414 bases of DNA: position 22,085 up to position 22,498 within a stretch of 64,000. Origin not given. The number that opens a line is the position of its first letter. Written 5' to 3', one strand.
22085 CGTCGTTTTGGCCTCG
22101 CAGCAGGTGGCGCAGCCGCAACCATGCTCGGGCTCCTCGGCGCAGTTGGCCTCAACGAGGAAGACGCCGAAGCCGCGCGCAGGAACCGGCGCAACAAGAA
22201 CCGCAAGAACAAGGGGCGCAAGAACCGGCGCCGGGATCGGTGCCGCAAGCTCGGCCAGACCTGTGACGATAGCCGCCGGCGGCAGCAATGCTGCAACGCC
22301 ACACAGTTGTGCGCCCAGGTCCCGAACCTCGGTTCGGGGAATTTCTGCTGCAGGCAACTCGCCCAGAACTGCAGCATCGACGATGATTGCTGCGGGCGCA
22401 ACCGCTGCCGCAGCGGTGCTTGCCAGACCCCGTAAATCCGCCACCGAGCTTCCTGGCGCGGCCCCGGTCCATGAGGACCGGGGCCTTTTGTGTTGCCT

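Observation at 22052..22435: Small secreted protein with two tandem knottin-type cysteine frameworks, wedged between two paralogous sulfatases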

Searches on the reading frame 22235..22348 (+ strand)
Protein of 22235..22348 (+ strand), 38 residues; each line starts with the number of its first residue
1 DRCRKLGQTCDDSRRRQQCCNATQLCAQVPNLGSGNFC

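Call 51: predict_structure(alignment_id=A3)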
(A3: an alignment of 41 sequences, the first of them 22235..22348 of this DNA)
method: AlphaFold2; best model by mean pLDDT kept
length: 38 residues; sequences in the alignment: 41
mean_pLDDT: 83.2   pTM: 0.50
mean pLDDT of the five models: 83.2, 78.2, 76.1, 70.0, 68.7
residues with pLDDT >= 90: 1; 70-90: 34; 50-70: 3; < 50: 0
segments of 3 or more residues with pLDDT < 50: none
pLDDT, mean of each block of 10 residues (from residue 1): 83 78 85 88
secondary structure, 60 per line:
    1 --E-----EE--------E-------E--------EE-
elements in order:

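Call 54: fold_search(model_id=the predicted structure, library=pdb)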
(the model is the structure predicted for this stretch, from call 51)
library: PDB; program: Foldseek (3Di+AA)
matches with E <= 10: 1; with E <= 0.001: 0
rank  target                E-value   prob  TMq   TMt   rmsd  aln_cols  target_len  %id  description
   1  7rz3_MODEL_1_A        9.8e+00  0.04  0.46  0.27   4.2        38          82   26  The solution structure of remipede double-ICK toxin phi-Xibalbin3-Xt3a (released 2022-08-31)

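Call 67: search_solved_structures(query=A3, max_evalue=10, show_alignments=3)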
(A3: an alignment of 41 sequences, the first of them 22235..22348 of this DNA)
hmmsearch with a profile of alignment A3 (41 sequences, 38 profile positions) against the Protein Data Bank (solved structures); distinct sequences matched with E-value up to 10: 2.
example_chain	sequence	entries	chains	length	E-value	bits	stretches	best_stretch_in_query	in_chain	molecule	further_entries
4nqg_A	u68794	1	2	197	0.48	13.9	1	3-19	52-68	Mitrocomin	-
1jf0_A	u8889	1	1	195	2.6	11.5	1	3-19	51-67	Obelin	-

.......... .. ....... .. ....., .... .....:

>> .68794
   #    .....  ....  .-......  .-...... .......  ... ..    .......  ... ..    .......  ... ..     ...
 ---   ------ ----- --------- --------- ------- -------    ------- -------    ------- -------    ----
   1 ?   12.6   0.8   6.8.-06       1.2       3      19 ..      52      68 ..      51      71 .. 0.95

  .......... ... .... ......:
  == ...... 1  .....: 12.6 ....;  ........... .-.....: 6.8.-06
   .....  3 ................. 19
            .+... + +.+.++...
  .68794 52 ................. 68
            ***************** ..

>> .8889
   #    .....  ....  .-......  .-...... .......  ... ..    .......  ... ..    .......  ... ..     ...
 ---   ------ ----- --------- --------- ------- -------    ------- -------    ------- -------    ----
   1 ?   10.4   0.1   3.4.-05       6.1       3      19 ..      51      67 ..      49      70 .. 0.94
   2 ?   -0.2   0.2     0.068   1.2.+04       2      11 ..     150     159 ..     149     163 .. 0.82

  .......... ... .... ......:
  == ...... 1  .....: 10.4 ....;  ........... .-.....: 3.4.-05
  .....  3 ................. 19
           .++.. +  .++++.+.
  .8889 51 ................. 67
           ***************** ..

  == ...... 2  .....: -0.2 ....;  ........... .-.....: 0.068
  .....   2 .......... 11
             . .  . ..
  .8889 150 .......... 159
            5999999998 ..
